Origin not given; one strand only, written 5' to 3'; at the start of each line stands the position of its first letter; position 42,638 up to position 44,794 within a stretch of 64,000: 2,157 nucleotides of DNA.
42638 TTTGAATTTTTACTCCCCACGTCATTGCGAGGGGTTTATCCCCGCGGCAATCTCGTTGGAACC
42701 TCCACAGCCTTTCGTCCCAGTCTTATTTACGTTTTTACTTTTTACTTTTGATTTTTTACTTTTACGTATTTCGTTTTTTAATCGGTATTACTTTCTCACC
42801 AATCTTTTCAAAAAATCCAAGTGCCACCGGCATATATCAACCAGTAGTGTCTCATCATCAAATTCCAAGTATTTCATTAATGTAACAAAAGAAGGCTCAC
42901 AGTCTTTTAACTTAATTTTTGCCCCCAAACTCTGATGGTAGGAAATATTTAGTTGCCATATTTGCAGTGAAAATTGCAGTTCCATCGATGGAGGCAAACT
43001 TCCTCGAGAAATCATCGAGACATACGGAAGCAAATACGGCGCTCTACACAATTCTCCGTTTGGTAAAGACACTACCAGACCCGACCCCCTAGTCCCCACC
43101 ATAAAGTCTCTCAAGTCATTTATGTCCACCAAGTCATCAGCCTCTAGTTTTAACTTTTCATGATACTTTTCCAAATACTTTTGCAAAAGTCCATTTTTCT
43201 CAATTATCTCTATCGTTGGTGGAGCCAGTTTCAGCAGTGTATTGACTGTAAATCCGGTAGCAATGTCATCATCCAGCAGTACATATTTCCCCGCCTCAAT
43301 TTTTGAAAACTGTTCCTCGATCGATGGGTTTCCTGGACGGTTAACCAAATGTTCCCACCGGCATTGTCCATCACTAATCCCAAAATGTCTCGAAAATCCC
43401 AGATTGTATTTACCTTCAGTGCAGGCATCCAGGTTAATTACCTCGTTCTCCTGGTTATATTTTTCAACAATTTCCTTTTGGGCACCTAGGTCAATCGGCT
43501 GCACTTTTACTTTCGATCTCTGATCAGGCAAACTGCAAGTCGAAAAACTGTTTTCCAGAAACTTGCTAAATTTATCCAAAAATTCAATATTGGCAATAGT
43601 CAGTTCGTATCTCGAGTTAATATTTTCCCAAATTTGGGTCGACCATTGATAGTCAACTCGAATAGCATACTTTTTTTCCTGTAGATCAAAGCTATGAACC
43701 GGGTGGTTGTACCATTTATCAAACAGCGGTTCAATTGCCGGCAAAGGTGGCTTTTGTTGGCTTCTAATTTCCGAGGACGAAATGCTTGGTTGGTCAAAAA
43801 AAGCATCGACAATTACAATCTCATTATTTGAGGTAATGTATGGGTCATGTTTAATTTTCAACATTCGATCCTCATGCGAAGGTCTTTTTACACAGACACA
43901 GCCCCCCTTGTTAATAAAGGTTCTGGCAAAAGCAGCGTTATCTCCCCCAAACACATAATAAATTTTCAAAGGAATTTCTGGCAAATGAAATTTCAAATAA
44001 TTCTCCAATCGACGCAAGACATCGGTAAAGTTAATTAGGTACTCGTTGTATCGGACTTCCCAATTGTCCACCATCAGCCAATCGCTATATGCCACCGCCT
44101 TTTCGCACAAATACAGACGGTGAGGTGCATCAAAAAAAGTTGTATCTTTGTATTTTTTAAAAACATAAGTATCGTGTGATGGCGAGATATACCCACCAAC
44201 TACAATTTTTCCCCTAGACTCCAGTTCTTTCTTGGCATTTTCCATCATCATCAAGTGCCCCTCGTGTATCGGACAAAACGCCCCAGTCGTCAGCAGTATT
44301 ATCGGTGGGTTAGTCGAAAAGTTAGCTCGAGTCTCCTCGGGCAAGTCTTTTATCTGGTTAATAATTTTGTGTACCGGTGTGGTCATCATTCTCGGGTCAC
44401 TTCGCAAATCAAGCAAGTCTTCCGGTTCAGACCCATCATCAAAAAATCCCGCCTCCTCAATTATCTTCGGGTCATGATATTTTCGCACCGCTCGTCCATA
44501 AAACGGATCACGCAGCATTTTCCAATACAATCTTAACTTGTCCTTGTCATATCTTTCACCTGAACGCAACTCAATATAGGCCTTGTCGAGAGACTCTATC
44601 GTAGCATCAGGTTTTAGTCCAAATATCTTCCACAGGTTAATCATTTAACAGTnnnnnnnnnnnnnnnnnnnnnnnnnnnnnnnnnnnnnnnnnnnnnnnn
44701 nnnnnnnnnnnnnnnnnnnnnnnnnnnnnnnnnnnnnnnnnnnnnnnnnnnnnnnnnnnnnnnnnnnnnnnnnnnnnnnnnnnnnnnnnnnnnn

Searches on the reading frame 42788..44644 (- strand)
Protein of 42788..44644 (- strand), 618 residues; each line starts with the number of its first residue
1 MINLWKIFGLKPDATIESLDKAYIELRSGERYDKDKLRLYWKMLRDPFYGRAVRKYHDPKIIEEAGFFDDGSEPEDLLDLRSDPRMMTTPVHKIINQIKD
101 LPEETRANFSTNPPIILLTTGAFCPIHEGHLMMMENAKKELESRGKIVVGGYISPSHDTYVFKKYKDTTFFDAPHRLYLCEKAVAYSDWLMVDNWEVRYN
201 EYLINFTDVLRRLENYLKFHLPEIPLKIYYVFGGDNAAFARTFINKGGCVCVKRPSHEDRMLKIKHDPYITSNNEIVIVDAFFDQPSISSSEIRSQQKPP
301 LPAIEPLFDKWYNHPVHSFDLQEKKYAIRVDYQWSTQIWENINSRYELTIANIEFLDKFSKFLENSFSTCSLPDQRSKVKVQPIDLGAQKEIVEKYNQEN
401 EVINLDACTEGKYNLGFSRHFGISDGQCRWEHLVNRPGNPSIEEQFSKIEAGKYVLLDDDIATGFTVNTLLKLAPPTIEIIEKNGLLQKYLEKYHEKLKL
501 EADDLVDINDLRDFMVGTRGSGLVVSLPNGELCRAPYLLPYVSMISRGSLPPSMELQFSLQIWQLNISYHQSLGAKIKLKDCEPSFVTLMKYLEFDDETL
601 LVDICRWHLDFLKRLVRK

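Call 13: search_protein_families(library=ncbifam, proteins=[window:42788-44644:-])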
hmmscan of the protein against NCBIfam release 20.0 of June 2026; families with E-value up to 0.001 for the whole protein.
window:42788-44644:- (618 aa): 4 families
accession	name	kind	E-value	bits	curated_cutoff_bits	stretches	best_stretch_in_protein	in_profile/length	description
TIGR00482.1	TIGR00482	equivalog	2.6e-17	63.5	112.45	1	119-296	2-169/194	nicotinate (nicotinamide) nucleotide adenylyltransferase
NF005519.0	PRK07152.1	equivalog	1.8e-05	23.8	315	1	116-238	3-110/361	nicotinate-nucleotide adenylyltransferase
TIGR00125.1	cyt_tran_rel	domain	0.00011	22.3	27.7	1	118-186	3-62/65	adenylyltransferase/cytidyltransferase family protein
NF000840.1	PRK00071.1-3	equivalog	0.00091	18.7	150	0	120-297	12-174/201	nicotinate-nucleotide adenylyltransferase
